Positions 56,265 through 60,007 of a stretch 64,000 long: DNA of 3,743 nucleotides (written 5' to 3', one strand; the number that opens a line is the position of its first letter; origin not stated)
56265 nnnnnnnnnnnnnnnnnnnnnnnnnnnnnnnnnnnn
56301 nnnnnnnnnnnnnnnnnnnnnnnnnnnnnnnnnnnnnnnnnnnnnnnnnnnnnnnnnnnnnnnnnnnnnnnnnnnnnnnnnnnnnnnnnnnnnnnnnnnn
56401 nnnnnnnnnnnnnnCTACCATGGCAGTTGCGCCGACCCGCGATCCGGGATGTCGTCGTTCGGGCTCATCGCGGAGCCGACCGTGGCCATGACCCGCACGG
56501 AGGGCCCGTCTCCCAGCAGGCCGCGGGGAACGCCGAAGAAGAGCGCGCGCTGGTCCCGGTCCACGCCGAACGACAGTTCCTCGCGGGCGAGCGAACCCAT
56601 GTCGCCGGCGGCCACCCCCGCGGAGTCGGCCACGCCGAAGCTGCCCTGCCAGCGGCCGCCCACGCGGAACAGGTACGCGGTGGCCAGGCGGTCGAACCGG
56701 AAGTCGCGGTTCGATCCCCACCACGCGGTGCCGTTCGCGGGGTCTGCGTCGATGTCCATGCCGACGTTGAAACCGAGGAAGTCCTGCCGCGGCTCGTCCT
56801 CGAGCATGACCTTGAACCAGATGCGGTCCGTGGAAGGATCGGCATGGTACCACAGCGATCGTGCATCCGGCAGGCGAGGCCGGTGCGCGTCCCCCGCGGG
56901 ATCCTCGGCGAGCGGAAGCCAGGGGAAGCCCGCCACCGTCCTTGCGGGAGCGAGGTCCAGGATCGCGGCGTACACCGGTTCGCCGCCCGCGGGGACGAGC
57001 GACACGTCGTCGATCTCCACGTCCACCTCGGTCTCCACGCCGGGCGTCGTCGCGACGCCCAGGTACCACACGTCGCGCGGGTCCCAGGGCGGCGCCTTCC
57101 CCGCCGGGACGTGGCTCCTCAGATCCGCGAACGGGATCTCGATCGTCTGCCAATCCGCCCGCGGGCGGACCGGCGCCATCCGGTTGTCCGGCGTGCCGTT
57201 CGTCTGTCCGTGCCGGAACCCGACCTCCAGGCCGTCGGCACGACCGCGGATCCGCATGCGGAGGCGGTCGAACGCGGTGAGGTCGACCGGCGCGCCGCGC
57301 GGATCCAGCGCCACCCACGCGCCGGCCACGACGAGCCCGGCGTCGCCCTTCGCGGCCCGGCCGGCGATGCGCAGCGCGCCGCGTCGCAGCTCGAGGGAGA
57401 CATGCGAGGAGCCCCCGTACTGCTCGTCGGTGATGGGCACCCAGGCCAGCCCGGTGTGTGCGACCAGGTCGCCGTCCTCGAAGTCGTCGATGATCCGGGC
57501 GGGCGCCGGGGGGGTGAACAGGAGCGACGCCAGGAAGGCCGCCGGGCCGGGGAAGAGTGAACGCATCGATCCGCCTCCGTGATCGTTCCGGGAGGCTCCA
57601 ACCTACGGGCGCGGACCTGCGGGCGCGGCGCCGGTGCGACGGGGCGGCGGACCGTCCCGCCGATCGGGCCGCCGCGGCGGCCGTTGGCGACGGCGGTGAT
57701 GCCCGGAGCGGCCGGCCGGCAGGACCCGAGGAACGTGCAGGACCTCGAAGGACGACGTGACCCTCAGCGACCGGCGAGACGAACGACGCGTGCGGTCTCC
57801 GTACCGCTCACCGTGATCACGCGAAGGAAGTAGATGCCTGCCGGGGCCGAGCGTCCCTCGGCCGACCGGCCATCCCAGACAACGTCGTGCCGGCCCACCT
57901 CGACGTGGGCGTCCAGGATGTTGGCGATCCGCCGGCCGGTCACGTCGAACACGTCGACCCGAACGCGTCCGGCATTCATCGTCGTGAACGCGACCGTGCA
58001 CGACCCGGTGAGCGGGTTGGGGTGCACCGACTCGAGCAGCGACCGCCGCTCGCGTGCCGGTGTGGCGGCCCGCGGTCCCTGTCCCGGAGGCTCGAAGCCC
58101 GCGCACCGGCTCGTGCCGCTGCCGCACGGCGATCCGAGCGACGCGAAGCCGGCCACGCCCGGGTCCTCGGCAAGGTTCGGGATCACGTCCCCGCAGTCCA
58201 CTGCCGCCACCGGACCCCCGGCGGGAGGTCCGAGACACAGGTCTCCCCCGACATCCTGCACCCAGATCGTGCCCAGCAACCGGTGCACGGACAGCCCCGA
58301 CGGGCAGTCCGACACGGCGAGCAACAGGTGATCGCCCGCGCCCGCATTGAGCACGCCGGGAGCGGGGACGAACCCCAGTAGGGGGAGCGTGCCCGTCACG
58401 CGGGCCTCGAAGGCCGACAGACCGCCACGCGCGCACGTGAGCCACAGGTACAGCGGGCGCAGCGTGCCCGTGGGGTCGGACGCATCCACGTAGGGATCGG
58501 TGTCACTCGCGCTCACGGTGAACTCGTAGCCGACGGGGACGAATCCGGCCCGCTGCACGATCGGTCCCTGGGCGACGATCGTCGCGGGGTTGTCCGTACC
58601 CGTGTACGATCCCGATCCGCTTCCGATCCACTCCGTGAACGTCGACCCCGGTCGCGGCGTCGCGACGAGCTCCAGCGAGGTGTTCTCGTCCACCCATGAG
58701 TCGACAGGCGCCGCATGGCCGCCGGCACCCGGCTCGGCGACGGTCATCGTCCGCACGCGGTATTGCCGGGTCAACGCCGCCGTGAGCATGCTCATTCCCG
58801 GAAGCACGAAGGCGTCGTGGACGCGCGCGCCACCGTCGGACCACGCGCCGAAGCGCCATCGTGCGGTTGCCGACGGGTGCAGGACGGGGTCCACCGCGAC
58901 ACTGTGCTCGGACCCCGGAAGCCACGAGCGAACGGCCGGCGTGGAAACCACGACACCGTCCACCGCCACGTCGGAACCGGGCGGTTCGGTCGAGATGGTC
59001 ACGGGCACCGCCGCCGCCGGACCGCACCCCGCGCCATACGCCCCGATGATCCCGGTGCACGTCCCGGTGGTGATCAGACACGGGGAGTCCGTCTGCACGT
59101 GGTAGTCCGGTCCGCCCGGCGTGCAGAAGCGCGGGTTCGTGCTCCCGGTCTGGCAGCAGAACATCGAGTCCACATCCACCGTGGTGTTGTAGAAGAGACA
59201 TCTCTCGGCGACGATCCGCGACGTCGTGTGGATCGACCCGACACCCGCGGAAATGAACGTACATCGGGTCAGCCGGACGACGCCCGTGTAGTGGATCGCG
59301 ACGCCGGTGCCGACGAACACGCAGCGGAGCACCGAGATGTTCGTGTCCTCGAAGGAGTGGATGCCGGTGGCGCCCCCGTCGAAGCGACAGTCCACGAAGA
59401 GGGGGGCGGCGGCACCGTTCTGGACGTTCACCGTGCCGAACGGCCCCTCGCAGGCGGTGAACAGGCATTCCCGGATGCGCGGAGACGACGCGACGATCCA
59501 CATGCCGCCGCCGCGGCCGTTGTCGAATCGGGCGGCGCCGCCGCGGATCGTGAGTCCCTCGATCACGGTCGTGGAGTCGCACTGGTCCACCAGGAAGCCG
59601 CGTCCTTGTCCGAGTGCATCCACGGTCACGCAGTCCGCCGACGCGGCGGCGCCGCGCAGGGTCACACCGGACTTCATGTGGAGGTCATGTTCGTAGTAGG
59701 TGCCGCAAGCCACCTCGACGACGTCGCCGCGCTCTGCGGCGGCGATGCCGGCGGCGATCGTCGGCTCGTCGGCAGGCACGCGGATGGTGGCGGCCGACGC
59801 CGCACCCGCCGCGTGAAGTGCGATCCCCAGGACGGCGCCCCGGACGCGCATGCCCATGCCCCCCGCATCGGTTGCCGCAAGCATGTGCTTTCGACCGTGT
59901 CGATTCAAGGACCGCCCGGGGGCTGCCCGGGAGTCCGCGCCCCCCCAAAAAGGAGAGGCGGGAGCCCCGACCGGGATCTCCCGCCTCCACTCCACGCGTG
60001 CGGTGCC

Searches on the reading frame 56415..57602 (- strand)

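Call 22: search_protein_families(library=pfam, proteins=[window:56415-57602:-], max_evalue=0.001)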
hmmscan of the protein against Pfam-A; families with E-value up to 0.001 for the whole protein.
window:56415-57602:- (395 aa): 1 family
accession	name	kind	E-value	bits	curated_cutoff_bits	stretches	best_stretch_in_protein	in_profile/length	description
PF08547.18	CIA30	-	1.7e-07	31.9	24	1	53-167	11-124/157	Complex I intermediate-associated protein 30 (CIA30)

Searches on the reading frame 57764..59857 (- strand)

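Call 8: search_protein_families(library=pfam, proteins=[window:57764-59857:-], max_evalue=0.01)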
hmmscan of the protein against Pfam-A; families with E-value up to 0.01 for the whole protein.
window:57764-59857:- (697 aa): 5 families
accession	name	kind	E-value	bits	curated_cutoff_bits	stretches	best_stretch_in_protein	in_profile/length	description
PF13860.13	FlgD_ig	-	5.6e-07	29.9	27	1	625-681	15-74/79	FlgD Ig-like domain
PF13229.12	Beta_helix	-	1.8e-06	28.1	25.9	1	84-214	22-149/158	Right handed beta helix region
PF18998.6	Flg_new_2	-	9.1e-06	26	23.6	1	373-427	4-56/73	Divergent InlB B-repeat domain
PF18962.6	Por_Secre_tail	-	0.00044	20.9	27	1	611-690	1-72/75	Secretion system C-terminal sorting domain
PF01696.23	Adeno_E1B_55K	-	0.00049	19.3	24.5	1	128-241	150-261/387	Adenovirus EB1 55K protein / large t-antigen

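Call 72: search_protein_families(library=ncbifam, proteins=[window:57764-59857:-], max_evalue=0.1)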
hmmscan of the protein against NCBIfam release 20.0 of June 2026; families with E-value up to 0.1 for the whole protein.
window:57764-59857:- (697 aa): 9 families
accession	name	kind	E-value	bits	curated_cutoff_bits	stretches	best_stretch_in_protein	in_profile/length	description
TIGR04183.1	Por_Secre_tail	domain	1.7e-06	27.9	23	1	611-692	1-70/72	T9SS type A sorting domain-containing protein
NF005176.1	PRK06655.1-1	equivalog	2.3e-05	24.4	230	1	623-688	91-156/197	flagellar hook assembly protein FlgD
NF033707.1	T9SS_sortase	equivalog_domain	0.00019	19.2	420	1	611-685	1001-1080/1095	type IX secretion system sortase PorU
NF038113.1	T9SSA_dep_M36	equivalog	0.00033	18.9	885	1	609-684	793-859/869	T9SS-dependent M36 family metallopeptidase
NF009277.0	PRK12634.1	equivalog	0.00058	20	333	1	617-679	109-171/221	flagellar basal body rod modification protein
TIGR04247.1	NosD_copper_fam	subfamily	0.0011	17.7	300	1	36-114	3-74/377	nitrous oxide reductase family maturation protein NosD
NF052323.1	T9SSA_dep_M6i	equivalog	0.0025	15.8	600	1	612-695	961-1040/1043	T9SS-dependent M6-like inactivated metalloprotease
NF009453.0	PRK12813.1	equivalog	0.032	13.8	264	1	645-687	136-178/223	flagellar basal body rod modification protein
NF009276.0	PRK12633.1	equivalog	0.084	12.6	383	0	628-682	127-181/234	flagellar basal body rod modification protein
